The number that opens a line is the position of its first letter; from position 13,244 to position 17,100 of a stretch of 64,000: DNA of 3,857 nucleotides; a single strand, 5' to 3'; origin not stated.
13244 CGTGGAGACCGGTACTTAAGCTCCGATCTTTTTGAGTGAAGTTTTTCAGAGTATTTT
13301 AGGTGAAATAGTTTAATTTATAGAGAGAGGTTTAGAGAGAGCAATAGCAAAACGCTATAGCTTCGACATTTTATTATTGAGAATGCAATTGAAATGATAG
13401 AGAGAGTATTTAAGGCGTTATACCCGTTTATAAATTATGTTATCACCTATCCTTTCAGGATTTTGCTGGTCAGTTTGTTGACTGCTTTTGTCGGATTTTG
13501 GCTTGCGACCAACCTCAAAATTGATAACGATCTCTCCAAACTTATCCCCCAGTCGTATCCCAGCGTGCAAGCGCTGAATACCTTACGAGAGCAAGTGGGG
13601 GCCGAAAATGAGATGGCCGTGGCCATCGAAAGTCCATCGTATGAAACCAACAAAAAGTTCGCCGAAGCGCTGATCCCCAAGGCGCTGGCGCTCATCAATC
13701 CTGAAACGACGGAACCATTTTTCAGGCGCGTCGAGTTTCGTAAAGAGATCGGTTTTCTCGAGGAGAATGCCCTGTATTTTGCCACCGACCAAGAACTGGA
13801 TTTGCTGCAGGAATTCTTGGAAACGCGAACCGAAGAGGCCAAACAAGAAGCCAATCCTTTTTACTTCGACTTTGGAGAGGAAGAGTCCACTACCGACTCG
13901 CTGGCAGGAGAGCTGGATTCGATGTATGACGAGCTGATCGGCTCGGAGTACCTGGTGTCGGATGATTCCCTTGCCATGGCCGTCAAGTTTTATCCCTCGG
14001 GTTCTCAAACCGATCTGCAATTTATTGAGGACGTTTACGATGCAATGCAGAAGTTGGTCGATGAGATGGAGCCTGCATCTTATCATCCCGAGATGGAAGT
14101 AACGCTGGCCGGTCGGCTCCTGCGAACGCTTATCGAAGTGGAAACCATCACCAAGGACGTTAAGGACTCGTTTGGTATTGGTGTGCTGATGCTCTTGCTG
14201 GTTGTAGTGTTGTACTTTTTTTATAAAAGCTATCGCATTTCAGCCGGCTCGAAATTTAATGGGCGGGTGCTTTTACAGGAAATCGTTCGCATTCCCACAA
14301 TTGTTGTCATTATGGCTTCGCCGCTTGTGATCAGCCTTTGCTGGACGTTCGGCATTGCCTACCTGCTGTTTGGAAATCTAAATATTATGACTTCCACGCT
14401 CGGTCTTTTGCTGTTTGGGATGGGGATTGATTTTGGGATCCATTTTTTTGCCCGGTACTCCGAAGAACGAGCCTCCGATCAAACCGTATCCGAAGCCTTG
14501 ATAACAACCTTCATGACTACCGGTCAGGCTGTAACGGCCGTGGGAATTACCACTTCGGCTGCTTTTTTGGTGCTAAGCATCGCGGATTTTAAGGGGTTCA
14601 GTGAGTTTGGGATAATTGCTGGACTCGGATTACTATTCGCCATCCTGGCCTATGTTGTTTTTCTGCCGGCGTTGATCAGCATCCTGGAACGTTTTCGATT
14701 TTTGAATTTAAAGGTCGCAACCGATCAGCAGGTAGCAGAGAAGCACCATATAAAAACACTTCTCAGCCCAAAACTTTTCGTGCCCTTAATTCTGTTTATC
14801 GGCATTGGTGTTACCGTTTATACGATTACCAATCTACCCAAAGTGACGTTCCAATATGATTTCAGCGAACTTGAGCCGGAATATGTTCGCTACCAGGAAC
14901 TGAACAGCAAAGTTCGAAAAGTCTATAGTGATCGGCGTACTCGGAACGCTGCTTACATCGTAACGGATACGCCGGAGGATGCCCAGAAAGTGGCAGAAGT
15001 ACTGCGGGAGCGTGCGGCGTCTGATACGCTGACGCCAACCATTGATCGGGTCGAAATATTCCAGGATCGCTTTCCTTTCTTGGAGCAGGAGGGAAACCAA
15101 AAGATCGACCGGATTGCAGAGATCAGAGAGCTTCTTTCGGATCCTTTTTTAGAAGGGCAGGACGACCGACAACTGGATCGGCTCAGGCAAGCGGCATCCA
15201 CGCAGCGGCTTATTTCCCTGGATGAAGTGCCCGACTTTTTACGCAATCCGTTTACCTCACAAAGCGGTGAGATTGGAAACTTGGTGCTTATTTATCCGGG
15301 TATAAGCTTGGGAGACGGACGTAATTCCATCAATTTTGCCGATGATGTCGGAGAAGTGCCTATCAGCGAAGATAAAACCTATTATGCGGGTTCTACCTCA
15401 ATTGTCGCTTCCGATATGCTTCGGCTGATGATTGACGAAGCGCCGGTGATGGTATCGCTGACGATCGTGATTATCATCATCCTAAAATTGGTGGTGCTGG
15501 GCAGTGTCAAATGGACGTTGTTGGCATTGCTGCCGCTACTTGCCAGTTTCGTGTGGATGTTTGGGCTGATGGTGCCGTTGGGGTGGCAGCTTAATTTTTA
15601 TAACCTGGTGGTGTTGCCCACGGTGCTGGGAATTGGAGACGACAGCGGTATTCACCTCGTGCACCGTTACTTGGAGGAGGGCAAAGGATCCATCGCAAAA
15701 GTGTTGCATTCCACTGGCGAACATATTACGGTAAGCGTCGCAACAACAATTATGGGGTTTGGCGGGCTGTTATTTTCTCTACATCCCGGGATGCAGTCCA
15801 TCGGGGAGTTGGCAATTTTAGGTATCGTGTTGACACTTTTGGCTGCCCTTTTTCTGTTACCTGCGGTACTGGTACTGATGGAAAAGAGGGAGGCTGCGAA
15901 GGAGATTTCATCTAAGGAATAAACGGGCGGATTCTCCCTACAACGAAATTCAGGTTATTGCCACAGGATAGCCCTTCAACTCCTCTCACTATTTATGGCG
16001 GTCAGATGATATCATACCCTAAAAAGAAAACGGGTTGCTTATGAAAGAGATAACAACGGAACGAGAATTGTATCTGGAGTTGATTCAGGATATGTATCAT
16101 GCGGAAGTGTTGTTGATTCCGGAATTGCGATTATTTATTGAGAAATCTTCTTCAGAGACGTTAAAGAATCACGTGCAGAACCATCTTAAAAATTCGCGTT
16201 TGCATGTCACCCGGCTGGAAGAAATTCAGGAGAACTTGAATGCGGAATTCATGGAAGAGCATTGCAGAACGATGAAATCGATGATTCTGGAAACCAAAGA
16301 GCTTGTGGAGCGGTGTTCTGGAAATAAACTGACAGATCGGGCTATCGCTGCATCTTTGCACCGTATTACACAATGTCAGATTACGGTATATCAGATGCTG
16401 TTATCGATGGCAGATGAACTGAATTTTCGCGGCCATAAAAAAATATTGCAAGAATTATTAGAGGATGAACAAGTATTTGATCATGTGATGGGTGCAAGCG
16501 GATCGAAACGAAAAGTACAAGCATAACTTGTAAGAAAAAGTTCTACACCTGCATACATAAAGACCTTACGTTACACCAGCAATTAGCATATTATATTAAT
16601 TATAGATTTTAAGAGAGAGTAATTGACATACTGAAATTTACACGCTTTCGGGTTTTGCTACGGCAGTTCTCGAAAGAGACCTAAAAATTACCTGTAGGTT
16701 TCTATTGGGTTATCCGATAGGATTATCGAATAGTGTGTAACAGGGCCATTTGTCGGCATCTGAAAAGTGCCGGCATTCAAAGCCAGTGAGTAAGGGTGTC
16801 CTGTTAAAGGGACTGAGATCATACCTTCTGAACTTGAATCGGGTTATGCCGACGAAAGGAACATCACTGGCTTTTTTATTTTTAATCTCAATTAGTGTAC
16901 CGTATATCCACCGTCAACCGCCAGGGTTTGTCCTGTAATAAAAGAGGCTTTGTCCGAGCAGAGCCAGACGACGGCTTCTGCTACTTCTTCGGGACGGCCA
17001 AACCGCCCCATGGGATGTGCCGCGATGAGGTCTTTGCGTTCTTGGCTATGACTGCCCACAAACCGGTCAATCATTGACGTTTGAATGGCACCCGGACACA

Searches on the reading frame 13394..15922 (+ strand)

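Call 33: search_protein_families(library=pfam, proteins=[window:13394-15922:+], max_evalue=0.00001)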
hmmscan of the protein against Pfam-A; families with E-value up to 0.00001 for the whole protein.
window:13394-15922:+ (842 aa): 2 families
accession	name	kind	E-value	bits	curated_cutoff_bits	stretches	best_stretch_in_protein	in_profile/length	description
PF03176.21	MMPL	-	1e-40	140.1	20.5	2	300-436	166-307/333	MMPL family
PF12349.14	Sterol-sensing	-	3.2e-08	34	22.3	0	709-837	10-144/153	Sterol-sensing domain of SREBP cleavage-activation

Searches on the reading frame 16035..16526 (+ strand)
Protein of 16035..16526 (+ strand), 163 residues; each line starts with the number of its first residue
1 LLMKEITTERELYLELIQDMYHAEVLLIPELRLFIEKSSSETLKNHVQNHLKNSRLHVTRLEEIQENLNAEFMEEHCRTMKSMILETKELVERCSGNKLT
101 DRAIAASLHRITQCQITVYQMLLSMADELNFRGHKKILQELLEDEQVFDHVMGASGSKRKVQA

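Call 33: search_protein_families(library=pfam, proteins=[window:16035-16526:+], max_evalue=0.00001)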
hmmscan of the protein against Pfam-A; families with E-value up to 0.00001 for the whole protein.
window:16035-16526:+ (163 aa): 1 family
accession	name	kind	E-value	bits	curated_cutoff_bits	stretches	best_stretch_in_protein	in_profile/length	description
PF05974.18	DUF892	-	8.6e-24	84.8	23.7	1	9-152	2-146/159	Domain of unknown function (DUF892)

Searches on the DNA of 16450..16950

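Call 10: search_rna_families(source=window, start=16450, end=16950, threshold=evalue, max_evalue=10)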
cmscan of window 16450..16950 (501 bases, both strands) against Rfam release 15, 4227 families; matches with E-value up to 10: 2.
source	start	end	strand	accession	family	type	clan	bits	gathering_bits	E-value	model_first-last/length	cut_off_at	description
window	16782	16877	+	RF00059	TPP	Cis-reg; riboswitch;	-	61.1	54.3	1.2e-11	1-105/105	no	TPP riboswitch aptamer (THI element)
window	16770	16842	+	RF01450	S_pombe_snR96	Gene; snRNA; snoRNA; HACA-box;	-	13.6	100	2.1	1-96/211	no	small nucleolar RNA snR96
